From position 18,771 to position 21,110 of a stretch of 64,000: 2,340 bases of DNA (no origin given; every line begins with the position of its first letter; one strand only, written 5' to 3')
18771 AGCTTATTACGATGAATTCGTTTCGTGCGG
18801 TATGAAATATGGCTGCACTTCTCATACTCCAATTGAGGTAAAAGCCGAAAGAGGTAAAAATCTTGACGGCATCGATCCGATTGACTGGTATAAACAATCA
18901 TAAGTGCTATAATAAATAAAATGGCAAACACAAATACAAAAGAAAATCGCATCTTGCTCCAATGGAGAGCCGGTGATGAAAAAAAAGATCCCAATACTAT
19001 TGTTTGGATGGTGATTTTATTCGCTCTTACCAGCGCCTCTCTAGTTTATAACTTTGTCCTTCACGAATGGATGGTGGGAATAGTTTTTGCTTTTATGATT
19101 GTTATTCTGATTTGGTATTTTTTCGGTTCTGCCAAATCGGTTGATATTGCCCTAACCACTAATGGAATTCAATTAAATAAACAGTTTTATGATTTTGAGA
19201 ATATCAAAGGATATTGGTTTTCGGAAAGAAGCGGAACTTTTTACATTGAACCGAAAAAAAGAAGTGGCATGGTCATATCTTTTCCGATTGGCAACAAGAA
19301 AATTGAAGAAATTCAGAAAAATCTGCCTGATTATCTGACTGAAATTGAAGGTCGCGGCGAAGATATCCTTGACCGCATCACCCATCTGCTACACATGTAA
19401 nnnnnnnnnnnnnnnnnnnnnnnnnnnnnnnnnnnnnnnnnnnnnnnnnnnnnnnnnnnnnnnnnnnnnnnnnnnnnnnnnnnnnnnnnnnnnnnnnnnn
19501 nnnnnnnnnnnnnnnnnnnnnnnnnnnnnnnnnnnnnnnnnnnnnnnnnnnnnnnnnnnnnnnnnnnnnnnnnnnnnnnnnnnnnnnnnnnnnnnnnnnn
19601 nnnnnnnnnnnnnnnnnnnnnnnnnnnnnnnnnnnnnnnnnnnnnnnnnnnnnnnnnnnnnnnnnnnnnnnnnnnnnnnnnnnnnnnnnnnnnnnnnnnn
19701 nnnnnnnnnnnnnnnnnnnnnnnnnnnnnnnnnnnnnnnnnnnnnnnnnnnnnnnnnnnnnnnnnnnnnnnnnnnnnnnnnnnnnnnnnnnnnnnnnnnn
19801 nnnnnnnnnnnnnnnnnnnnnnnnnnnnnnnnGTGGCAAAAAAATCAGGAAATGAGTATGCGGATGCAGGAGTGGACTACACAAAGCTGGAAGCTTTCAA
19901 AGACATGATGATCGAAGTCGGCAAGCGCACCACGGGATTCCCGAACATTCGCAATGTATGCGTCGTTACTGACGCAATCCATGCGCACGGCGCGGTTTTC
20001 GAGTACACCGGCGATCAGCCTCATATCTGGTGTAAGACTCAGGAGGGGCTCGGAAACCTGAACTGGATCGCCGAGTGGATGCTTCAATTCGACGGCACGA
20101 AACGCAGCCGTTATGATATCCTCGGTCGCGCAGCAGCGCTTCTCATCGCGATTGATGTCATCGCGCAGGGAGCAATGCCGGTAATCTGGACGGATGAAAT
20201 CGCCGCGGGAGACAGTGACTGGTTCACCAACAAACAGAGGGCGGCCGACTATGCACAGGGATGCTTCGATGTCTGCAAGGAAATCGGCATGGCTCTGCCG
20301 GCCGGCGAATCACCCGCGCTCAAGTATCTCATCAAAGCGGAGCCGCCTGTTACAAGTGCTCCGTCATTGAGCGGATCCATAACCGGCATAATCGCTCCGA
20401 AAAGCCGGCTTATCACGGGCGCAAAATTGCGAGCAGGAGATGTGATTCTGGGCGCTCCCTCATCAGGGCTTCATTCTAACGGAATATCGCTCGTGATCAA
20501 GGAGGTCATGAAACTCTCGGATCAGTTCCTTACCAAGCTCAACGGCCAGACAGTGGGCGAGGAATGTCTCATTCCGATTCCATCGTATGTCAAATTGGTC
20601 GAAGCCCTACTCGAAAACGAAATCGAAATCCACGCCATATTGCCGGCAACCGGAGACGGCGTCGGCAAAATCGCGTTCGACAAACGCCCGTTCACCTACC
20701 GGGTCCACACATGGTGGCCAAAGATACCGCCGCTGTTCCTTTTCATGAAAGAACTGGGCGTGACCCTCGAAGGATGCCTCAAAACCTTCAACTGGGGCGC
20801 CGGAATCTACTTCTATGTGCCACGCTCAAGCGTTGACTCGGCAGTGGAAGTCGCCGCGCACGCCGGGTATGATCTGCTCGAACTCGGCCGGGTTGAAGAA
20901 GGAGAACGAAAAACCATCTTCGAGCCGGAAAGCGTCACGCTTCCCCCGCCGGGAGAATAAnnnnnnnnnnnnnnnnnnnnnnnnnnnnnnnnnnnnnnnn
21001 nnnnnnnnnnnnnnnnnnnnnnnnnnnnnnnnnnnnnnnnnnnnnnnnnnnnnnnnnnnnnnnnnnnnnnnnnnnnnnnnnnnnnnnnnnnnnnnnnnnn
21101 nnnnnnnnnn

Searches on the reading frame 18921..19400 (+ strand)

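Call 59: search_protein_families(library=pfam, proteins=[window:18921-19400:+], max_evalue=0.01)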
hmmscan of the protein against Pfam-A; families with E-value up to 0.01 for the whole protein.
window:18921-19400:+ (159 aa): 2 families
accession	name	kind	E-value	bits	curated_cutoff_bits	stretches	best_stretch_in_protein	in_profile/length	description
PF18923.6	DUF5673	-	6.5e-06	26.5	26.7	1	76-137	3-63/66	Domain of unknown function (DUF5673)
PF20990.2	DUF2207_C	-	0.006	16.7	33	1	26-94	142-208/247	Predicted membrane protein (DUF2207) C-terminal domain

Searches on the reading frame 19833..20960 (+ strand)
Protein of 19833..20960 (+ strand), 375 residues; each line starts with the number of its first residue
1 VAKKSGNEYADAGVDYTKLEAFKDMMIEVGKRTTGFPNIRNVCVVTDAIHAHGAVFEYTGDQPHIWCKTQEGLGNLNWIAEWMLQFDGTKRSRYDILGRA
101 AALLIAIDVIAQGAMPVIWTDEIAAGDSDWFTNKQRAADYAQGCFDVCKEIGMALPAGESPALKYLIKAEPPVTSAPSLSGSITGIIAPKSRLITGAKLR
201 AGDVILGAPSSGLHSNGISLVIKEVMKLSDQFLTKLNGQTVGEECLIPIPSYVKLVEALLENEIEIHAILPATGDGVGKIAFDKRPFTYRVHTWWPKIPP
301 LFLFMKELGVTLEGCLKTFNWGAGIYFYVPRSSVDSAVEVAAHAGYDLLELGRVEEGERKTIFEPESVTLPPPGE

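Call 20: search_protein_families(library=pfam, proteins=[window:19833-20960:+], max_evalue=0.01)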
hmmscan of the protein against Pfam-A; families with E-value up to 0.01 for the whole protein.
window:19833-20960:+ (375 aa): 2 families
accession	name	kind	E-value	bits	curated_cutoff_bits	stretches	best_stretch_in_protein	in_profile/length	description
PF02769.27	AIRS_C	-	1.3e-06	29.1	23.1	1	200-277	1-72/156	AIR synthase related protein, C-terminal domain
PF00586.29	AIRS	-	6.1e-06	27.1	24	1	93-185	32-110/112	AIR synthase related protein, N-terminal domain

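Call 90: search_protein_families(library=phrogs, proteins=[window:19833-20960:+], max_evalue=0.01)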
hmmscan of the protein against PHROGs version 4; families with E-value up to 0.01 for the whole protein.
window:19833-20960:+ (375 aa): 1 family
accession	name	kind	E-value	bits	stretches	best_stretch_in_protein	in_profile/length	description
phrog_1207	-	moron, auxiliary metabolic gene and host takeover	8.5e-24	85.3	1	93-355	64-309/311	phosphoribosylaminoimidazole synthetase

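Call 96: find_related_loci(query=window:19833-20957:+, collection=viral_contigs, flank=5000)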
Query window:19833-20957:+ (375 aa) in viral_contigs; peptide patterns used: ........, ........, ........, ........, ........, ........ (x = any residue, [..] = any of these).
17 stretches matched a pattern, but none encodes a relative of the query by tblastn (E <= 1e-3).
